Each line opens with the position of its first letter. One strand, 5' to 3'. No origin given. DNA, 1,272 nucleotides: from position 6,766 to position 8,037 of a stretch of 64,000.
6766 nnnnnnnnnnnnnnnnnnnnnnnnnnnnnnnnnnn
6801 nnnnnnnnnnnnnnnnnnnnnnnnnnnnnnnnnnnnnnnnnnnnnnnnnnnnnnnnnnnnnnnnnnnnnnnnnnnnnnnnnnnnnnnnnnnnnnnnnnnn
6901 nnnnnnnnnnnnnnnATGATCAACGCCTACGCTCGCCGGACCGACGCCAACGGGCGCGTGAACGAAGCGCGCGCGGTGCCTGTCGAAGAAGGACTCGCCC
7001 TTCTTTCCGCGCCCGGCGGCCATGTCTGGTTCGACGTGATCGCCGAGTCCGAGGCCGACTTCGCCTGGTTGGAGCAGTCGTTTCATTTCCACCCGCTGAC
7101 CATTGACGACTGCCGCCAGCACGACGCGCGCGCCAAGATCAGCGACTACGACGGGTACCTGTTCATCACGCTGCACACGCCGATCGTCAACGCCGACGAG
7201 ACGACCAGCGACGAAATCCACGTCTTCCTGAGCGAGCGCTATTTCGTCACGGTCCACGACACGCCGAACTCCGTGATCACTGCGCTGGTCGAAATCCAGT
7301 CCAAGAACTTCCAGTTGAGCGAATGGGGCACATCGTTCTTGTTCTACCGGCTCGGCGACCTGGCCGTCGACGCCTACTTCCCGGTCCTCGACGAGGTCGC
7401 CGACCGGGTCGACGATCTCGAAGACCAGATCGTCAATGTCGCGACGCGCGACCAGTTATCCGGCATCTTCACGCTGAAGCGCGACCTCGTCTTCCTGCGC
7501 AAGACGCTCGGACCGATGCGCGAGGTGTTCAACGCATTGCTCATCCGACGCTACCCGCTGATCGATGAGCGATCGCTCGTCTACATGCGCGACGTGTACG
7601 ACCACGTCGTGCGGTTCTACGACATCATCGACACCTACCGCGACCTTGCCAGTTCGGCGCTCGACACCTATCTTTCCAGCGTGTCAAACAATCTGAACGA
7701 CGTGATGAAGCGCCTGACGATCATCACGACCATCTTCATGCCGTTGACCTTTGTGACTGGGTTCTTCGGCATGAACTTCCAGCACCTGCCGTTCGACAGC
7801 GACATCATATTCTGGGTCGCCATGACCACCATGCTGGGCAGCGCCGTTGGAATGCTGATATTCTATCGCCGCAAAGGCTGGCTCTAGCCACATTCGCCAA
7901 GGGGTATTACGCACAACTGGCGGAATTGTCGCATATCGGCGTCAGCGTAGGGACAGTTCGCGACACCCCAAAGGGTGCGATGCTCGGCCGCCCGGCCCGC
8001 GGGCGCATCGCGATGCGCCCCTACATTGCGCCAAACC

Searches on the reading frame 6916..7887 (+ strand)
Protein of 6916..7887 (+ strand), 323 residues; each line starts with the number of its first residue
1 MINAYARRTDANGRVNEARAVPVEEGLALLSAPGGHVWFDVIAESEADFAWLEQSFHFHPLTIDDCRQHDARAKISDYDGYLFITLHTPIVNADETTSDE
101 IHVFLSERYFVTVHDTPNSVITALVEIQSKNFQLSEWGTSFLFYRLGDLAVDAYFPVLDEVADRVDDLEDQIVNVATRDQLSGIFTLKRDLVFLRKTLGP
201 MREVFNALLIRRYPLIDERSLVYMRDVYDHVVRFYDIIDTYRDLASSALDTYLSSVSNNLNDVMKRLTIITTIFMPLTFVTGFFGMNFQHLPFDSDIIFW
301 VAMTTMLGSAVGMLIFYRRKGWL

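Call 12: search_protein_families(library=ncbifam, proteins=[window:6916-7887:+])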
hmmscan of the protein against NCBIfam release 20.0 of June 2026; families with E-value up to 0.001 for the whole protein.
window:6916-7887:+ (323 aa): 2 families
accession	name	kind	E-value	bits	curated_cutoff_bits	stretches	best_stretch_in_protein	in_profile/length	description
TIGR00383.1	corA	equivalog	7.5e-72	242.4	200.75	1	37-323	30-320/320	magnesium/cobalt transporter CorA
NF007092.0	PRK09546.1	equivalog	6.3e-21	74.8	292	1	37-323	41-327/327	zinc transporter ZntB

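Call 21: find_encoding_contigs(protein=window:6916-7887:+, flank=10000, max_places=6)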
Protein window:6916-7887:+ (323 aa): 3 contigs read that carry it; 2 places shown.
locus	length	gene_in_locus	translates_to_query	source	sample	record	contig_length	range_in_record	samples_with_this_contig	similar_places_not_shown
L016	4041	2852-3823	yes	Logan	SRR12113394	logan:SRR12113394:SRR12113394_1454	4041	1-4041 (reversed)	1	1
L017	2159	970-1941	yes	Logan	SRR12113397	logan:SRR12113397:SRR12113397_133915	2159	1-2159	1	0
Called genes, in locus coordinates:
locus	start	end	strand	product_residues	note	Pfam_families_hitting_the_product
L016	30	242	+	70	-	-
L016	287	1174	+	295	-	PF00701:DHDPS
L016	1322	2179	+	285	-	PF00892:EamA, PF03151:TPT (weak)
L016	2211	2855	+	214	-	PF00702:Hydrolase, PF13419:HAD_2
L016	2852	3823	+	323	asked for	PF01544:CorA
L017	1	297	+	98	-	?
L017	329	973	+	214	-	PF00702:Hydrolase, PF13419:HAD_2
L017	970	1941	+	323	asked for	PF01544:CorA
